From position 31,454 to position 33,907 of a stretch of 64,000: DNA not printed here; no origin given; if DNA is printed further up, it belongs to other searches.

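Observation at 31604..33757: Glycyl radical enzyme embedded between a GH16 and a leaderless sulfatase, with no activase in 64 kb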

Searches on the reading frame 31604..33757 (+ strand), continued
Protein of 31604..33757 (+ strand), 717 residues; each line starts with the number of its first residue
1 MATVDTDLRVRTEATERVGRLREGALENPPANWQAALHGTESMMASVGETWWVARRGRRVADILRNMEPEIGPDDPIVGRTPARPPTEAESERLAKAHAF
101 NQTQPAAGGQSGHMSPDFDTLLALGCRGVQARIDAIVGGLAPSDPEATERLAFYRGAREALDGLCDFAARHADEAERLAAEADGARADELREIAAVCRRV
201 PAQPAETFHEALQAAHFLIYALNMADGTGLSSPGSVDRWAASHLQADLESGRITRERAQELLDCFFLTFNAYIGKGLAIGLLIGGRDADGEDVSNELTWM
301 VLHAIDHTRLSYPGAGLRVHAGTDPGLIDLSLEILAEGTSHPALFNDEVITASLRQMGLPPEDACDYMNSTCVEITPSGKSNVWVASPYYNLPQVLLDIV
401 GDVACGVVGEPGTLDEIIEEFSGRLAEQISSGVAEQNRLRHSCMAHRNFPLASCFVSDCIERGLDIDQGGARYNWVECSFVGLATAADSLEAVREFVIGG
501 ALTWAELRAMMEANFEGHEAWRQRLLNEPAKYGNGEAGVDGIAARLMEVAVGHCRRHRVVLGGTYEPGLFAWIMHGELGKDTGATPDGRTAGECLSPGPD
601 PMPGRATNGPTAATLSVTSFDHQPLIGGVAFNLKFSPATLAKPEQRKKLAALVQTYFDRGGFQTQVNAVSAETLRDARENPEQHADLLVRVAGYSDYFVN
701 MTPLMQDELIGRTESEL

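Call 22: search_solved_structures(query=window:31604-33757:+, max_evalue=1e-80, show_alignments=5)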
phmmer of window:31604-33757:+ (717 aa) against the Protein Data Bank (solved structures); distinct sequences matched with E-value up to 1e-80: 7.
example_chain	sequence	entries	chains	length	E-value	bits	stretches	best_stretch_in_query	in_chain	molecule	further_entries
9f3w_A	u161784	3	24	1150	2e-98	333.8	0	111-714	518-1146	Choline trimethylamine-lyase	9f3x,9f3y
5i2a_A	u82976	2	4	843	2.7e-91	310.2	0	110-516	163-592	Diol-dehydratase | Diol dehydratase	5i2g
9rco_A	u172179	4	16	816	6.7e-91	308.9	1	109-716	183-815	Glycyl radical protein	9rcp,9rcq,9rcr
1r8w_A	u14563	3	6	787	3.3e-84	286.8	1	111-715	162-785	glycerol dehydratase | B12-independent glycerol dehydratase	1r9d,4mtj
6vxc_A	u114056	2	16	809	4.2e-82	279.8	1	143-715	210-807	Trans-4-hydroxy-L-proline dehydratase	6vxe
5a0z_A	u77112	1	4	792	4e-81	276.6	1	111-714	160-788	CHOLINE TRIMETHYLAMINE LYASE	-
5a0u_A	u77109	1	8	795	4.1e-81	276.6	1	111-714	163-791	CHOLINE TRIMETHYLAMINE LYASE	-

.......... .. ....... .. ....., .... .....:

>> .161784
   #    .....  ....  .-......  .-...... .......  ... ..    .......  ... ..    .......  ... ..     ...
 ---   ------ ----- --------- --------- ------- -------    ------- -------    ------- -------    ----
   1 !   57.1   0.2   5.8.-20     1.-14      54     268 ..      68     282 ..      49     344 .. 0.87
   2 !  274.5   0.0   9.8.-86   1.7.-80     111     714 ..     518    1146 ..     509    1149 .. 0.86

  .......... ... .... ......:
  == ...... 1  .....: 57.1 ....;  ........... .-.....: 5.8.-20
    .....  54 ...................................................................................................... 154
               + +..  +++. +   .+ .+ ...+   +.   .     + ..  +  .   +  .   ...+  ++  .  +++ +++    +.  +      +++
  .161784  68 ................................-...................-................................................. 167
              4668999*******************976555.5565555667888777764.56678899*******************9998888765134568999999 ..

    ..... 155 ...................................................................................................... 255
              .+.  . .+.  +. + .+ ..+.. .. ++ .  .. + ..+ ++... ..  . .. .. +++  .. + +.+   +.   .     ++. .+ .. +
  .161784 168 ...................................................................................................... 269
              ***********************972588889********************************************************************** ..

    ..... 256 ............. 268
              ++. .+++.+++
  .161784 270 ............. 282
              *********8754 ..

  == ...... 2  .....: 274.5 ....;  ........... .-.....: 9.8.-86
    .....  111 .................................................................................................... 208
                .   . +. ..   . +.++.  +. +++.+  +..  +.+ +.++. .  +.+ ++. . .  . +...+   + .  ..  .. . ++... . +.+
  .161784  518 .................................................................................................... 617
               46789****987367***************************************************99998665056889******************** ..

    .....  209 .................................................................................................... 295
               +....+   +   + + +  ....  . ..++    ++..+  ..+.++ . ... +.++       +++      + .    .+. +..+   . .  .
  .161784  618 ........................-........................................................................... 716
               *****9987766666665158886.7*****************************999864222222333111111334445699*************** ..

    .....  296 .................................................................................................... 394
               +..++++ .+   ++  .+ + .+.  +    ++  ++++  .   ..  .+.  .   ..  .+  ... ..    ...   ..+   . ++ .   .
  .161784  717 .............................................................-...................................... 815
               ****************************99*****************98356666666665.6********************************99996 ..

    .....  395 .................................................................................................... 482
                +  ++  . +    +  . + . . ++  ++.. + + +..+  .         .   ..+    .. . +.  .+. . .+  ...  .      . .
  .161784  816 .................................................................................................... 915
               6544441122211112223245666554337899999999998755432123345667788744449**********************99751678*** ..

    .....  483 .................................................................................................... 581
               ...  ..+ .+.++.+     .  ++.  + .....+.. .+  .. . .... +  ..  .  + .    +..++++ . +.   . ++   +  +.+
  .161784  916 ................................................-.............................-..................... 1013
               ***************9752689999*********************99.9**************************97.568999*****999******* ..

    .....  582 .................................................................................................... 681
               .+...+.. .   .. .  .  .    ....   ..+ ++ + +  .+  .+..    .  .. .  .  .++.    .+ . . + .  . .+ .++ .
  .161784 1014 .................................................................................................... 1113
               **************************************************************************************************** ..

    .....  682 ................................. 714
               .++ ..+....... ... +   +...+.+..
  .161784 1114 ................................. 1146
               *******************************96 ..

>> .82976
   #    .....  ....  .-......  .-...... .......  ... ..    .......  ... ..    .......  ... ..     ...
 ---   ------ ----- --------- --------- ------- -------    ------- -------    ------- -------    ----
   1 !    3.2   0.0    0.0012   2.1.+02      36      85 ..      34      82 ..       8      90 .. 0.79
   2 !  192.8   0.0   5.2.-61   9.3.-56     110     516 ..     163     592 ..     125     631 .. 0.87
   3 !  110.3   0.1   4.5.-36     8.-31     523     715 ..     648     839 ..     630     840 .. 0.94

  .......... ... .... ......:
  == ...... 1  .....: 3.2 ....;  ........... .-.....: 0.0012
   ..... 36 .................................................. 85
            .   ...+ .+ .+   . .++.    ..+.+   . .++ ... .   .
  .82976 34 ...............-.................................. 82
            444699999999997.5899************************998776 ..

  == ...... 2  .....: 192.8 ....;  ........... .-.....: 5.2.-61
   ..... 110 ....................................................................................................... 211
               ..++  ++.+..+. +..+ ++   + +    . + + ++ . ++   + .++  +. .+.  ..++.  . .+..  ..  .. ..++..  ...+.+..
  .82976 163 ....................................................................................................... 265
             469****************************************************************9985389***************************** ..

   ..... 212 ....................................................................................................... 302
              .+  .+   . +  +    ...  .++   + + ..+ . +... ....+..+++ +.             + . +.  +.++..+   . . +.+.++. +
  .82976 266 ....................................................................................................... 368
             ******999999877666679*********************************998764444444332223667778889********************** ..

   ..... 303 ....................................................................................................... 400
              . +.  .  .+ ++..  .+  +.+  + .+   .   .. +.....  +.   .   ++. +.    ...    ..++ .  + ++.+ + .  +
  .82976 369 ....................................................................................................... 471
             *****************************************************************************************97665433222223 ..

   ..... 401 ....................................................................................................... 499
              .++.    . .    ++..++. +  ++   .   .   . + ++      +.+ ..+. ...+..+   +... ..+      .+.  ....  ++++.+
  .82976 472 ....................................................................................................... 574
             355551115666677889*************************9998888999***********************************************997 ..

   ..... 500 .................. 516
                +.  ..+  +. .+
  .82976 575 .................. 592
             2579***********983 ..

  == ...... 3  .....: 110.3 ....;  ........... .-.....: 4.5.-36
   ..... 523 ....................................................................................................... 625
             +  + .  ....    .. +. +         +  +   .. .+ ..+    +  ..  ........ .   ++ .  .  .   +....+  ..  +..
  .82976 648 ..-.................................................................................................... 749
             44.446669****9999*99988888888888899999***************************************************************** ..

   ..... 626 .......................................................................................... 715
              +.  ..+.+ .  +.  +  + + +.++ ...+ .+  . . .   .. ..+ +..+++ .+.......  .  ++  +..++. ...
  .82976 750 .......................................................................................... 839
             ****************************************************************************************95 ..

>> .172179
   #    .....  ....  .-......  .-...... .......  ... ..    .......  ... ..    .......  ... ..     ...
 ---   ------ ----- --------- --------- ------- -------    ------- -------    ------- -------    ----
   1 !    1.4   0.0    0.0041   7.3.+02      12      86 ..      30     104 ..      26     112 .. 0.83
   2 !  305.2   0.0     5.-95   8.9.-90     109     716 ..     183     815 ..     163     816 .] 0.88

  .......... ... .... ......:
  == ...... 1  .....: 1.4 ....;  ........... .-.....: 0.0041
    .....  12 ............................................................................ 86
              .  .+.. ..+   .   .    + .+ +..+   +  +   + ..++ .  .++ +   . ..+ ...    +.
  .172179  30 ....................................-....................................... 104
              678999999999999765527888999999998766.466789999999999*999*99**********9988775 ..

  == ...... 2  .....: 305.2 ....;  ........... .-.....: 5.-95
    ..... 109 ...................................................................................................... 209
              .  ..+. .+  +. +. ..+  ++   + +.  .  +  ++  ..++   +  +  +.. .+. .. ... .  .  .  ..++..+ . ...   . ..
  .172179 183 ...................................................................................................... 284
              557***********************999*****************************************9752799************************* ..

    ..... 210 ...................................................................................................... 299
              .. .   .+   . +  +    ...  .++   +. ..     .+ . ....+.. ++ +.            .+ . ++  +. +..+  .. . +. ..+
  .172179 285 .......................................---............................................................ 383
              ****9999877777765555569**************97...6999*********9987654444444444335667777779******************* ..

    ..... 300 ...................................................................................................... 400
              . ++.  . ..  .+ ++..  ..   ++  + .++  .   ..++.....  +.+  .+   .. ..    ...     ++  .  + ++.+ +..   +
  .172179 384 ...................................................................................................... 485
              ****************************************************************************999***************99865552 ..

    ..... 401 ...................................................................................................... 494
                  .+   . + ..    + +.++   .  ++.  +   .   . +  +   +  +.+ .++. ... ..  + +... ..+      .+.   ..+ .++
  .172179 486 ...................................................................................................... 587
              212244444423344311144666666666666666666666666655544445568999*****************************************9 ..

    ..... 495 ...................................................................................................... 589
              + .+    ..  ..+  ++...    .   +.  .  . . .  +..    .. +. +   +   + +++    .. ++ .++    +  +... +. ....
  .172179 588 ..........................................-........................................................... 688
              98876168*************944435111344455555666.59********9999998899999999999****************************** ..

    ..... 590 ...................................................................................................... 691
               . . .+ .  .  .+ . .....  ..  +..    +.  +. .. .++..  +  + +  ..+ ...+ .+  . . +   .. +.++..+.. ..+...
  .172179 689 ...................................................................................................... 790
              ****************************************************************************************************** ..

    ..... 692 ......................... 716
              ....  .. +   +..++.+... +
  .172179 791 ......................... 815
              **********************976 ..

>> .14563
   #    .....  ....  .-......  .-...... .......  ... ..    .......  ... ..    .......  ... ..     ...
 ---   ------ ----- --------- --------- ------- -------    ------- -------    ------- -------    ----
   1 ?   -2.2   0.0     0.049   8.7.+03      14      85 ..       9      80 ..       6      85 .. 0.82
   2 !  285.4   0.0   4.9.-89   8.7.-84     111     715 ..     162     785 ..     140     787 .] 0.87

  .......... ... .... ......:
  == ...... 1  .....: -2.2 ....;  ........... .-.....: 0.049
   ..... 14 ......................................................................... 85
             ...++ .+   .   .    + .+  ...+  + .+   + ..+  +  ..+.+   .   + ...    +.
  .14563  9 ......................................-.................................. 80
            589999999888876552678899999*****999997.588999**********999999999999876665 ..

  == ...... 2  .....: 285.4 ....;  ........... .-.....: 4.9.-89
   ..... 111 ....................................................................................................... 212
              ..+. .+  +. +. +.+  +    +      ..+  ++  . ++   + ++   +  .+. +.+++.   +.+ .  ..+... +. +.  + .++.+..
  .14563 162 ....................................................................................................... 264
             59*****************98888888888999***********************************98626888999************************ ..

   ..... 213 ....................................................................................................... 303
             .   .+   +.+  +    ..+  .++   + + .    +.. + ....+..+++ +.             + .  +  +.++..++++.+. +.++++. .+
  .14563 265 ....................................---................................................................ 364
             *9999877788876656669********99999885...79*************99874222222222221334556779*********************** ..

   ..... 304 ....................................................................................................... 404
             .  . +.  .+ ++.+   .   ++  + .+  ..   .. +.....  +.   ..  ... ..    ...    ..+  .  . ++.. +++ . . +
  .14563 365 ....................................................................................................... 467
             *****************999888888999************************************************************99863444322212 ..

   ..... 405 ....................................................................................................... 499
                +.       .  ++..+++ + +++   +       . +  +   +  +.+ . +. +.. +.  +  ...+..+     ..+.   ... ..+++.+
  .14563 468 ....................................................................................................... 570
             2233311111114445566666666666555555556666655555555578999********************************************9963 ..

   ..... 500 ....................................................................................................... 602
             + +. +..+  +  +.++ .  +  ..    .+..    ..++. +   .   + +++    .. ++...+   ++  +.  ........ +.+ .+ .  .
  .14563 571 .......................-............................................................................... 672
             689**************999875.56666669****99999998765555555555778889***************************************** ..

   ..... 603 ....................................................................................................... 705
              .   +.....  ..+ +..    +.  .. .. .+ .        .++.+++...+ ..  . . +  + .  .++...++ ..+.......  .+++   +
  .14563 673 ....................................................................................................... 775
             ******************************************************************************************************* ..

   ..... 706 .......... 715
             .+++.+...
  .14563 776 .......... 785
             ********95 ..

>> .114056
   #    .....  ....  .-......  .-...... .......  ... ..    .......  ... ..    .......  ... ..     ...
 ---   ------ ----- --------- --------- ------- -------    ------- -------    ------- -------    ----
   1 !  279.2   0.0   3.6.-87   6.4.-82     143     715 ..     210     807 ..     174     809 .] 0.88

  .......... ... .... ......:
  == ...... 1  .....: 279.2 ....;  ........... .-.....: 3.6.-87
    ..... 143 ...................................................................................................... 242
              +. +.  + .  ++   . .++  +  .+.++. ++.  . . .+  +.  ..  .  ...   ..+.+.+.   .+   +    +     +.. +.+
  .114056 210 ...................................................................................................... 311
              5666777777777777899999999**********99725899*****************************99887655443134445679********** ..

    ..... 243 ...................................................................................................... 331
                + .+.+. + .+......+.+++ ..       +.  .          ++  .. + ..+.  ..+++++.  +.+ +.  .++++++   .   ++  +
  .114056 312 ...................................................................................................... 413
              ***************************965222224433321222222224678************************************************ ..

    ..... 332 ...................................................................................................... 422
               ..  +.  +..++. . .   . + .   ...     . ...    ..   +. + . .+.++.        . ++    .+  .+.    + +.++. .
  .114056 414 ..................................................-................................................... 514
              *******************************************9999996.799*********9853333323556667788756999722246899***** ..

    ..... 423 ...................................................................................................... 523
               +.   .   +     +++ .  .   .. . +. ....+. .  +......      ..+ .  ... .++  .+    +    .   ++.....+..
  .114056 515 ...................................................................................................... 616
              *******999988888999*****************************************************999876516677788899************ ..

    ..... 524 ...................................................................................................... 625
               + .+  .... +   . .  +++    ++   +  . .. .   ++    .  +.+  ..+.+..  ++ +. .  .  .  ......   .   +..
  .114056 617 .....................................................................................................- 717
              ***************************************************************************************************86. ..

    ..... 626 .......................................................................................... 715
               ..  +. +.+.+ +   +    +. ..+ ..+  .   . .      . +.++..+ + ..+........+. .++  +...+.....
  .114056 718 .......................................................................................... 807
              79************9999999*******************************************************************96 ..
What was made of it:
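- Tried and rejected: For those positions I used the pairwise HMMER alignments of call 22 instead.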
